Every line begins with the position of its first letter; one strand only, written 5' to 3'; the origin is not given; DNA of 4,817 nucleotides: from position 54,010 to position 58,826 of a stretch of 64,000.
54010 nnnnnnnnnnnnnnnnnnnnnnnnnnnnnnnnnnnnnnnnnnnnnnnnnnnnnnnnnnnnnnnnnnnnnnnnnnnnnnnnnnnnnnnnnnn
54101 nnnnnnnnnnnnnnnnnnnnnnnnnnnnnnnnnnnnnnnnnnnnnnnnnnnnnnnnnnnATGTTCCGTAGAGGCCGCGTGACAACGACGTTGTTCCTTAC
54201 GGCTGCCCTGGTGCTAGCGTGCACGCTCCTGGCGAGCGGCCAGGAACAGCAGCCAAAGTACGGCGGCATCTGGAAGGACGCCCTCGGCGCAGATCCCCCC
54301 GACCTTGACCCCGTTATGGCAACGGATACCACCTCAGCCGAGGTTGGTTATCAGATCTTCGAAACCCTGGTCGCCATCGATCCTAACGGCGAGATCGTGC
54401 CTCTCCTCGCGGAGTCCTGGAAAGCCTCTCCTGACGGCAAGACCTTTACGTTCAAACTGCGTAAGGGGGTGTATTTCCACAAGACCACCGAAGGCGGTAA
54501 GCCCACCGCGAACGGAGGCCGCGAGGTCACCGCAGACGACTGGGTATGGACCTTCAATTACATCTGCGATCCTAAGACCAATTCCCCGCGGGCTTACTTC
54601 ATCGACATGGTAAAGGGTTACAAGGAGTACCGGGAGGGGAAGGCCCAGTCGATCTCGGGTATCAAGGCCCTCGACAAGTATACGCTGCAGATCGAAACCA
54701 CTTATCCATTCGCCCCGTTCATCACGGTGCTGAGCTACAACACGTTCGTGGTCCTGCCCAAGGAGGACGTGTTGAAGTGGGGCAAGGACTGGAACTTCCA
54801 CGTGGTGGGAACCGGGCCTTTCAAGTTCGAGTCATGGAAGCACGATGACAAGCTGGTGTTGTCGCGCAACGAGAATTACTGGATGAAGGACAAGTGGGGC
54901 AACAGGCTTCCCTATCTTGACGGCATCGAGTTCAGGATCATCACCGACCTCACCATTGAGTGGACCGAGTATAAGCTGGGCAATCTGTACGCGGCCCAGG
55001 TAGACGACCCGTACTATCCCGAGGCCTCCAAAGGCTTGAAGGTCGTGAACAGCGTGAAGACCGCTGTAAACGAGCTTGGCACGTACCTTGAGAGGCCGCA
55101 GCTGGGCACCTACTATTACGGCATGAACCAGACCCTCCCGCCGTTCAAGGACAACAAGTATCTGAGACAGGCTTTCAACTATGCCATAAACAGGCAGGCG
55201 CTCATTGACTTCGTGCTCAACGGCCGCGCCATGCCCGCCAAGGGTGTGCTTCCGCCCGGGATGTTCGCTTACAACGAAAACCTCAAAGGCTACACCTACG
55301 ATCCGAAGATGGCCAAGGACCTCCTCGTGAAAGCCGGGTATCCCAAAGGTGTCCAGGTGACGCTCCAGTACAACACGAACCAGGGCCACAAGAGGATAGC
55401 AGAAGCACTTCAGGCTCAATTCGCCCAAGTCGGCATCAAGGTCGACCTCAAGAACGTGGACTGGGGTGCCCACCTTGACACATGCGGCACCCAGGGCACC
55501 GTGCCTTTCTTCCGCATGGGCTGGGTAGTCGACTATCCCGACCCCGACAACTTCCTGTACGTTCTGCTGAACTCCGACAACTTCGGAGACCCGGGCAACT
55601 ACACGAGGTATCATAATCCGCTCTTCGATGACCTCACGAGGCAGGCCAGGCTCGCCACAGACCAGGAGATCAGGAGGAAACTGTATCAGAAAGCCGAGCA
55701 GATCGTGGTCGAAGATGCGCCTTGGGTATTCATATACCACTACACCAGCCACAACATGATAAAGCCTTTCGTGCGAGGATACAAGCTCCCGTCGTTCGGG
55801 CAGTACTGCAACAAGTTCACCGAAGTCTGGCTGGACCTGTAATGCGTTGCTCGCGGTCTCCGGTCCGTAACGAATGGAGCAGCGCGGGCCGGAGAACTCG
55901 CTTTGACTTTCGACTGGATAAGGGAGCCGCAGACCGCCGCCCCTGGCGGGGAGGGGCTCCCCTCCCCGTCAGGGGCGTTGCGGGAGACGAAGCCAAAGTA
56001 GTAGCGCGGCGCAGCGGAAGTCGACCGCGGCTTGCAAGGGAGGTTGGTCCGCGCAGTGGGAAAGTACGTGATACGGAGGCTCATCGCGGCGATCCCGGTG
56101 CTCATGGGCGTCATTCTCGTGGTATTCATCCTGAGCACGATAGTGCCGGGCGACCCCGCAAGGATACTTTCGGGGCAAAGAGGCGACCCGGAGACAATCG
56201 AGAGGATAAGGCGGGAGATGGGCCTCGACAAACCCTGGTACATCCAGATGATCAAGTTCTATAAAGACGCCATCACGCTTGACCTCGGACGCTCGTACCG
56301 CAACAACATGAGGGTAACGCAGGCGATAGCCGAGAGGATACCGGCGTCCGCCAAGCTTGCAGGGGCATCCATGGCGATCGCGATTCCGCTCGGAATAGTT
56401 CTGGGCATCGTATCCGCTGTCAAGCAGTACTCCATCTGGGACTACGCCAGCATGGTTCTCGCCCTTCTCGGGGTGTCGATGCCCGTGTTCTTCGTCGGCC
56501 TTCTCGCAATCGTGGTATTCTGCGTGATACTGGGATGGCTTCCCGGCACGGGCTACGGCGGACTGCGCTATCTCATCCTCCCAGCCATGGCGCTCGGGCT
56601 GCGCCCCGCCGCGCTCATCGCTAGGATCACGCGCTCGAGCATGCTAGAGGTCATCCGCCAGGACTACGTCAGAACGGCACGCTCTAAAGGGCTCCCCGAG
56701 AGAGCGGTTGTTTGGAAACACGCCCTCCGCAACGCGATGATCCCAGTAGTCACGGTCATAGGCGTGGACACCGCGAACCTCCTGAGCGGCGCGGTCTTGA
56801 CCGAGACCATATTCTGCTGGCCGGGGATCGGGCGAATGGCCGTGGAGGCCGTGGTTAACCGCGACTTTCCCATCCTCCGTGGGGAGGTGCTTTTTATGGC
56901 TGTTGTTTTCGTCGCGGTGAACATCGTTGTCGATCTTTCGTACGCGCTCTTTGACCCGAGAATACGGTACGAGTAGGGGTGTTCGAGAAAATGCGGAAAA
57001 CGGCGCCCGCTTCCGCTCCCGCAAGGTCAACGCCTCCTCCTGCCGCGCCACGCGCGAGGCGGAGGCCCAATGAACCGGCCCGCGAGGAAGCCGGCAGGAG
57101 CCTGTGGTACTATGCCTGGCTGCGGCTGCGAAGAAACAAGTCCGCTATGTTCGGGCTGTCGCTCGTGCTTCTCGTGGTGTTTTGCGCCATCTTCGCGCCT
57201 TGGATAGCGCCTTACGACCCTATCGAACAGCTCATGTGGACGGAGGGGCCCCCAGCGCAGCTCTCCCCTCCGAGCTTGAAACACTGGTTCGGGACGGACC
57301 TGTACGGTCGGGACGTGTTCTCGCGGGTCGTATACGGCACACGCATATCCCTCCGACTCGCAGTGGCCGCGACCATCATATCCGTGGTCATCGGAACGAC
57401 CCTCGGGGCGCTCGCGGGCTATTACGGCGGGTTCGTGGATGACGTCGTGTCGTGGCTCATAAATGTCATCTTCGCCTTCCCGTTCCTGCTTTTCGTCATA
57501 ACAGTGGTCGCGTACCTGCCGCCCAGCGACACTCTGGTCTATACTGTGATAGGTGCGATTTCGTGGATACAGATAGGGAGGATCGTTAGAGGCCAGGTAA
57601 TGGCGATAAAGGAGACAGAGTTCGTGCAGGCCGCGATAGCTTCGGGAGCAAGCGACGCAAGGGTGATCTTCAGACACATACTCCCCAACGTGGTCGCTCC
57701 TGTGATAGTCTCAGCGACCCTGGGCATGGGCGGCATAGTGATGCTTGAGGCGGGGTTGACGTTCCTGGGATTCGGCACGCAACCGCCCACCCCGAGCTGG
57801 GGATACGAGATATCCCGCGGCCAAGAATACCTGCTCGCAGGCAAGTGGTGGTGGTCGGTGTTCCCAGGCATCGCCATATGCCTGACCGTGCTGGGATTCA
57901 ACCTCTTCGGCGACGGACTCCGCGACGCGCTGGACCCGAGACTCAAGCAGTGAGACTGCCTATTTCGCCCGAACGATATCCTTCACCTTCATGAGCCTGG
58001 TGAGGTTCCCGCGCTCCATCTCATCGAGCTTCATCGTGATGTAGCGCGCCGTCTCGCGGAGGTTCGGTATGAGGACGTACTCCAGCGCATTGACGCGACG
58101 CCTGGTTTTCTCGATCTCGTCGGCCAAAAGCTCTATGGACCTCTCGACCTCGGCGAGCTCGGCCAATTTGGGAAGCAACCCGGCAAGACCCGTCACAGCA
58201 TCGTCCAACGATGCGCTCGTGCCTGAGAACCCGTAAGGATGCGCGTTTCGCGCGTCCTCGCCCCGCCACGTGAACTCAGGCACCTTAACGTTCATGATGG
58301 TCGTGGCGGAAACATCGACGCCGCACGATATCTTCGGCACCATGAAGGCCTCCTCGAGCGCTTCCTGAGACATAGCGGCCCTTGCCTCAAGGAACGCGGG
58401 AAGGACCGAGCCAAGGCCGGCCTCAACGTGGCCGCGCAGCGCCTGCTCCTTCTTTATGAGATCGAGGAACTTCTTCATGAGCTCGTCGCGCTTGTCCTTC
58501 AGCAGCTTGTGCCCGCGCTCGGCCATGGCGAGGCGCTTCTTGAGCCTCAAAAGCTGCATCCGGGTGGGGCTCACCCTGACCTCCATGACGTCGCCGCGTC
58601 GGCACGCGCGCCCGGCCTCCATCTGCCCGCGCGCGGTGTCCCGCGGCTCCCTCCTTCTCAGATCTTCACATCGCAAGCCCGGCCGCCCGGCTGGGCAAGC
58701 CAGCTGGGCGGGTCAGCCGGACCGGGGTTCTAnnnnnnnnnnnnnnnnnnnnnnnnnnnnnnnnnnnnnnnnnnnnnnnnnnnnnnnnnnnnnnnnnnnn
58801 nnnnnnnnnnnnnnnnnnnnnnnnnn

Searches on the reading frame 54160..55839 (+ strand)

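Call 4: search_protein_families(library=pfam, proteins=[window:54160-55839:+], max_evalue=0.01)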
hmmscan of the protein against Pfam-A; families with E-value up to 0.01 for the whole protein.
window:54160-55839:+ (560 aa): 1 family
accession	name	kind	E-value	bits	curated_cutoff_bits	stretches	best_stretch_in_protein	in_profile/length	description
PF00496.27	SBP_bac_5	-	1.6e-97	327.4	32.4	1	78-476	1-367/368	Bacterial extracellular solute-binding proteins, family 5 Middle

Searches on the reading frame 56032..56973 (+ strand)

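Call 75: search_protein_families(library=pfam, proteins=[window:56032-56973:+], max_evalue=0.00001)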
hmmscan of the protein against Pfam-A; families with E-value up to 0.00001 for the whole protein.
window:56032-56973:+ (314 aa): 2 families
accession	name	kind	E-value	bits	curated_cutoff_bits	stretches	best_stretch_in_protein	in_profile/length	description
PF00528.27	BPD_transp_1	-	9.9e-39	133.4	26.4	1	121-312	1-183/184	Binding-protein-dependent transport system inner membrane component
PF19300.4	BPD_transp_1_N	-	3.1e-16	60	23.8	1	11-109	3-113/114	Binding-prot-dependent transport system membrane comp, N-term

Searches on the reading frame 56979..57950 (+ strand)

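Call 75: search_protein_families(library=pfam, proteins=[window:56979-57950:+], max_evalue=0.00001)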
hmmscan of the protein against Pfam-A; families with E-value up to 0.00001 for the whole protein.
window:56979-57950:+ (324 aa): 2 families
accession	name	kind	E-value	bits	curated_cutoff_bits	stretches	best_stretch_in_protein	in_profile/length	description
PF00528.27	BPD_transp_1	-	6.1e-30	104.8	26.4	1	139-323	1-183/184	Binding-protein-dependent transport system inner membrane component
PF12911.12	OppC_N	-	2e-17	63.2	23.9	1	41-84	1-44/53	N-terminal TM domain of oligopeptide transport permease C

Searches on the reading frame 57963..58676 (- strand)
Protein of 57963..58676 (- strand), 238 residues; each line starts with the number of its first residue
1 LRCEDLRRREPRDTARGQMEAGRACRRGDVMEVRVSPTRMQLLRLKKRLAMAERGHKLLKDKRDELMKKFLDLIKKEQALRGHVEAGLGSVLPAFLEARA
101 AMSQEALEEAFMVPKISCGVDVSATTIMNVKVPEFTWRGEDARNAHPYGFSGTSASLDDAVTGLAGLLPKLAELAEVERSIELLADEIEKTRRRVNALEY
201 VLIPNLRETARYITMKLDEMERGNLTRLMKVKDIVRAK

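Call 75: search_protein_families(library=pfam, proteins=[window:57963-58676:-], max_evalue=0.00001)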
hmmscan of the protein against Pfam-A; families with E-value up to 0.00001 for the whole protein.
window:57963-58676:- (238 aa): 1 family
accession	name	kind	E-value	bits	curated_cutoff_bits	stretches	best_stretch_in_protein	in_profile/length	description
PF01813.22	ATP-synt_D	-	8.2e-61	205.7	25.7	1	41-233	1-196/196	ATP synthase subunit D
